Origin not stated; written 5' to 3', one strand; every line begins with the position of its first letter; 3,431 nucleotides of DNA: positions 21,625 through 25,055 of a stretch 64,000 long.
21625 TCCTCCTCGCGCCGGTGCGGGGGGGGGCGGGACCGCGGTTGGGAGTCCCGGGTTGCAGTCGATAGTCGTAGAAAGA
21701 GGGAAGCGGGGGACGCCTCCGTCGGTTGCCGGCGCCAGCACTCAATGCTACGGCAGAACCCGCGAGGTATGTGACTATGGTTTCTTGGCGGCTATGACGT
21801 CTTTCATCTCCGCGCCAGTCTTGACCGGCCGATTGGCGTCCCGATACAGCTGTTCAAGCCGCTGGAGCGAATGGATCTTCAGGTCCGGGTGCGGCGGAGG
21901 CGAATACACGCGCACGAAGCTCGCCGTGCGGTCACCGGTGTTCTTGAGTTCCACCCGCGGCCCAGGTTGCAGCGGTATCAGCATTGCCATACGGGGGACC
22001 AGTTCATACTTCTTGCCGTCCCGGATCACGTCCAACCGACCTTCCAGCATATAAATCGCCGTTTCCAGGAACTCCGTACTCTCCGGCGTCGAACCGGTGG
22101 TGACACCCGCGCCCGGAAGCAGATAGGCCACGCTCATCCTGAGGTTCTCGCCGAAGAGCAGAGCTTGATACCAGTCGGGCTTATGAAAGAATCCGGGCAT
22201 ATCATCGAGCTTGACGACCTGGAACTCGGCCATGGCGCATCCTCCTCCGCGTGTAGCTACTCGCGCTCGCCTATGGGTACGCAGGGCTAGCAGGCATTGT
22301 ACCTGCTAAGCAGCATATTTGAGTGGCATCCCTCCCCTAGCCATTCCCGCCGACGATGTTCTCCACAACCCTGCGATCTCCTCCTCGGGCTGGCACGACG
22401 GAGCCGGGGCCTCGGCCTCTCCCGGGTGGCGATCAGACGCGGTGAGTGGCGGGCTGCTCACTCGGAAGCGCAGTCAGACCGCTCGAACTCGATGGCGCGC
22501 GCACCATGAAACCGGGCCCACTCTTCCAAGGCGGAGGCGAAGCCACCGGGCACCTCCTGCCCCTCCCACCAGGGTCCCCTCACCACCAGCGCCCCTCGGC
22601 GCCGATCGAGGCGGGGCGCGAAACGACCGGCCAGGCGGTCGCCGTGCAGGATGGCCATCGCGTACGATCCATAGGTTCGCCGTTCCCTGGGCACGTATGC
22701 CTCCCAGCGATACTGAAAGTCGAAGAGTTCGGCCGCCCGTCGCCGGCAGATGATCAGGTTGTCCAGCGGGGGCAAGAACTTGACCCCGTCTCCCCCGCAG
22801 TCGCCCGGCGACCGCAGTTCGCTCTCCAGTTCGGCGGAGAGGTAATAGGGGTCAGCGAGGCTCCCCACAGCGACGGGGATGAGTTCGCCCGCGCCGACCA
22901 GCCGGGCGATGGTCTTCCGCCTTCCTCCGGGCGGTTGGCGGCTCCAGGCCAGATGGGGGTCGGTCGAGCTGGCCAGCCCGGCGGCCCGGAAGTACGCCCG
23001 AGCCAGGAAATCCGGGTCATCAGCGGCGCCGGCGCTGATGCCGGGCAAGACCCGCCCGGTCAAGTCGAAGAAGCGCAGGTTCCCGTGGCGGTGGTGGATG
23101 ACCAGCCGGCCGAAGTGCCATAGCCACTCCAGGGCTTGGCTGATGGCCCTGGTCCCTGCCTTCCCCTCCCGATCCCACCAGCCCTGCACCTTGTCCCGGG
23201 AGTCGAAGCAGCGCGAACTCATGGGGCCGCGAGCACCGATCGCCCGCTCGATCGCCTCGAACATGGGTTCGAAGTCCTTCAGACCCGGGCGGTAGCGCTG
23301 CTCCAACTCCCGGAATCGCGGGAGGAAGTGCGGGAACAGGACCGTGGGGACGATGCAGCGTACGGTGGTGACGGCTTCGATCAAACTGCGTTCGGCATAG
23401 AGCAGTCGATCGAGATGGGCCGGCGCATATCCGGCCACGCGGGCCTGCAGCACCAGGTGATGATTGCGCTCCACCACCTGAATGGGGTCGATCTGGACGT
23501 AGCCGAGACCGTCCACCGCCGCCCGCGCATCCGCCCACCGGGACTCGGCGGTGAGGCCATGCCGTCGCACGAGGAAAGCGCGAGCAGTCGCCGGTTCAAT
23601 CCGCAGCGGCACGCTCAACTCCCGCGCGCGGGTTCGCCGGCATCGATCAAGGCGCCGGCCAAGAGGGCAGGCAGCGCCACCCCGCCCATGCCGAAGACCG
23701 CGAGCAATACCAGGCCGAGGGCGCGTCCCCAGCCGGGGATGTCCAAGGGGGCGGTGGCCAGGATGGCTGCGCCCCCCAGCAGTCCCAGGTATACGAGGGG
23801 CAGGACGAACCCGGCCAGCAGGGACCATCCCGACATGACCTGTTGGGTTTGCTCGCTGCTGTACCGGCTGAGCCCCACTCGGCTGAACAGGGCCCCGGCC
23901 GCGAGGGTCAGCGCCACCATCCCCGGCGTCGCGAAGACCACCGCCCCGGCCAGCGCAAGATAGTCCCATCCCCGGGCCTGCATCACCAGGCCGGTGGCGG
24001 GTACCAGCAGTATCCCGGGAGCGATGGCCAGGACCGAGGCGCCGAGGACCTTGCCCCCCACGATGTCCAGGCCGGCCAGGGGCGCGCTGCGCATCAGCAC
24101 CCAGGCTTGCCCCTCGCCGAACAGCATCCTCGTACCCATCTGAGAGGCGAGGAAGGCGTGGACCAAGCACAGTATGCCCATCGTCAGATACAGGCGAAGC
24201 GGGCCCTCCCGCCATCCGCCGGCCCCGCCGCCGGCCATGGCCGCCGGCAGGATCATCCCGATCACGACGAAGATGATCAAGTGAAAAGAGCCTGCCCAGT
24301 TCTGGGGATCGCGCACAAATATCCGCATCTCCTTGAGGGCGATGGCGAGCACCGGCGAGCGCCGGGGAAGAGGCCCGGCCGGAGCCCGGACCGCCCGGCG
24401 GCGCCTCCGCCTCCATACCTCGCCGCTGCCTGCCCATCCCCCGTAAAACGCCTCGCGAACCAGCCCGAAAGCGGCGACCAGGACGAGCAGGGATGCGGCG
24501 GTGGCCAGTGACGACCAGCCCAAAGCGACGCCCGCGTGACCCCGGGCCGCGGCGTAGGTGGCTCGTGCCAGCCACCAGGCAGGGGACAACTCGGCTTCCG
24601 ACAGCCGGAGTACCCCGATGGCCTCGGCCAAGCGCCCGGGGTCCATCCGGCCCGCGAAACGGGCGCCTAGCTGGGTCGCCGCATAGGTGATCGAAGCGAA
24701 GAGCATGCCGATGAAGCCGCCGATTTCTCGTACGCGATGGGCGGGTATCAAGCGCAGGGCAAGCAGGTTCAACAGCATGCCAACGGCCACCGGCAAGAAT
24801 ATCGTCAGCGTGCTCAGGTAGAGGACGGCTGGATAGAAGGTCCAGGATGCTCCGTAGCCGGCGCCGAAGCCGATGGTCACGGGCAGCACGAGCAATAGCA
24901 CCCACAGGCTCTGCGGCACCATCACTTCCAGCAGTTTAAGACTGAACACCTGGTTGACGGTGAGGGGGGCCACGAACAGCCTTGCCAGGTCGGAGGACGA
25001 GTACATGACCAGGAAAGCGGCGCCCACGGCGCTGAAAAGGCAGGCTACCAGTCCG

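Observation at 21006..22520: Recent tandem duplication of a cupin gene together with a conserved, structured 5' leader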

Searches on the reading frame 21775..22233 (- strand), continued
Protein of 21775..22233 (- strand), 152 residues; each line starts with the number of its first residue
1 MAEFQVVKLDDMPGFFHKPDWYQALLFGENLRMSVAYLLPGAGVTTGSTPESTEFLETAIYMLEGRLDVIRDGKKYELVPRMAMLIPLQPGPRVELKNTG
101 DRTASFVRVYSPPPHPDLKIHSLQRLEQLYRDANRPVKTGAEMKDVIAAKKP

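Call 87: fold_search(model_id=the predicted structure, library=pdb)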
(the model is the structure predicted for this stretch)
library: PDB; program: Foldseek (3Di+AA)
matches with E <= 10: 1824; with E <= 0.001: 170
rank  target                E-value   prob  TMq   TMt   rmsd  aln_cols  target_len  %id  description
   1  9l6s_A                5.1e-06  1.00  0.50  0.12  11.5       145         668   16  double-mutant (K217A & K218A) Vitamin K-dependent gamma-carboxylase in complex with coagulation factors X and vitamin  (released 2025-10-08)
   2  9bur_A                6.7e-06  1.00  0.48  0.12   9.6       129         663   17  Structure of GGCX-BGP complex (released 2025-01-29)
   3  9l6r_A                6.7e-06  1.00  0.50  0.12  14.5       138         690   17  double-mutant (K217A & K218A) Vitamin K-dependent gamma-carboxylase in complex with Coagulation factor IX and vitamin  (released 2025-10-08)
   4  9wfc_A                8.8e-06  1.00  0.49  0.12   9.1       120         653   18  Cryo-EM structure of GGCX-MGP complex (released 2026-04-01)
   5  9l24_A                1.0e-05  1.00  0.49  0.12  10.9       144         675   18  cryo-EM structure of Vitamin K-dependent gamma-carboxylase complexed with Matrix Gla protein (released 2025-10-22)
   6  9bvk_A                1.1e-05  1.00  0.50  0.12  14.3       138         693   15  Vitamin K-dependent gamma-carboxylase with factor IX propeptide and glutamate-rich region and with vitamin K hydroquin (released 2025-01-22)
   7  9l20_A                1.2e-05  1.00  0.50  0.12  11.4       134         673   17  cryo-EM structure of Vitamin K-dependent gamma-carboxylase complexed with anisindione (released 2025-10-22)
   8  9l21_A                1.2e-05  1.00  0.50  0.12   7.5       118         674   19  cryo-EM structure of Vitamin K-dependent gamma-carboxylase complexed with factor IX (released 2025-10-22)
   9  9wf3_A                1.4e-05  1.00  0.49  0.12   9.1       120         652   18  Cryo-EM structure of GGCX-FIX complex (released 2026-04-01)
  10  9l6q_A                1.4e-05  1.00  0.50  0.13  11.8       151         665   17  Vitamin K-dependent gamma-carboxylase in complex with Coagulation factor IX and vitamin K (released 2025-10-08)
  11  2gu9_B                1.4e-05  1.00  0.46  0.62   3.1        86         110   22  Crystal structure of XC5357 from Xanthomonas campestris: A putative tetracenomycin polyketide synthesis protein adopti (released 2006-11-07)
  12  9bvq_A                1.4e-05  1.00  0.49  0.12  13.9       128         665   16  Vitamin K-dependent gamma-carboxylase with TMG2 propeptide and glutamate-rich region (released 2025-01-22)
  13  2gu9_A                1.5e-05  1.00  0.46  0.62   3.1        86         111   22  Crystal structure of XC5357 from Xanthomonas campestris: A putative tetracenomycin polyketide synthesis protein adopti (released 2006-11-07)
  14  6b8w_A                1.9e-05  1.00  0.48  0.74   7.1       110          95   17  1.9 Angstrom Resolution Crystal Structure of Cupin_2 Domain (pfam 07883) of XRE Family Transcriptional Regulator from  (released 2017-10-25)
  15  5jct                  2.2e-05  1.00  0.45  0.25   6.3       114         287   18  Crystal Structure of Human Pirin in complex with a Chemical Probe pyrrolidine 24 (released 2017-01-11)
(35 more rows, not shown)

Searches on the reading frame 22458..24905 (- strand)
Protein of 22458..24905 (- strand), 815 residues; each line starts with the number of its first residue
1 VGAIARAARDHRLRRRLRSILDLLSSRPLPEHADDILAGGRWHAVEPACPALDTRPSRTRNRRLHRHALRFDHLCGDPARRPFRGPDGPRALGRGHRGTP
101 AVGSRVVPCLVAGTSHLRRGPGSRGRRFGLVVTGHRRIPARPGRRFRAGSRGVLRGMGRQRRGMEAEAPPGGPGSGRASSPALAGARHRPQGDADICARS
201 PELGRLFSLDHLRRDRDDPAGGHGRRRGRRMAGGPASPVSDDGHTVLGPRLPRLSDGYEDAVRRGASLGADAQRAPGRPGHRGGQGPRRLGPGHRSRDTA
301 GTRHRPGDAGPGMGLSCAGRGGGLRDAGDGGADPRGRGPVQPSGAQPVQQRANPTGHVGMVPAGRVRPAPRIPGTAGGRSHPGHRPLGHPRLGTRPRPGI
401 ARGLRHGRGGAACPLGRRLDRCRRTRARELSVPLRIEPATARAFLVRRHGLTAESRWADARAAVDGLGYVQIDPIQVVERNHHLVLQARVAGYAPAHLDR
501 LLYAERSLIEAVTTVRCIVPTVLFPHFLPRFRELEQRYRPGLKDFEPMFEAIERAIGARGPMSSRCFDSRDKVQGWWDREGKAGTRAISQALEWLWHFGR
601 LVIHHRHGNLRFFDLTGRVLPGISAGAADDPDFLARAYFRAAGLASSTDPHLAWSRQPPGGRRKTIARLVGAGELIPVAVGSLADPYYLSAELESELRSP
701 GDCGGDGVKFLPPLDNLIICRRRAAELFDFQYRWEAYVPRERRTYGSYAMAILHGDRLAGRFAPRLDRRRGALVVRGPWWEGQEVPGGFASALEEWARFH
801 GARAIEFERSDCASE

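Call 7: search_protein_families(library=pfam, proteins=[window:22458-24905:-], max_evalue=0.01)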
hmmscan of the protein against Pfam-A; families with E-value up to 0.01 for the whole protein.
window:22458-24905:- (815 aa): 1 family
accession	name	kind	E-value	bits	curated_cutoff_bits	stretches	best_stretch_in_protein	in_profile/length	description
PF06224.18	AlkZ-like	-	2.3e-57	195.6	25.9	1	464-799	1-329/329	DNA glycosylase AlkZ-like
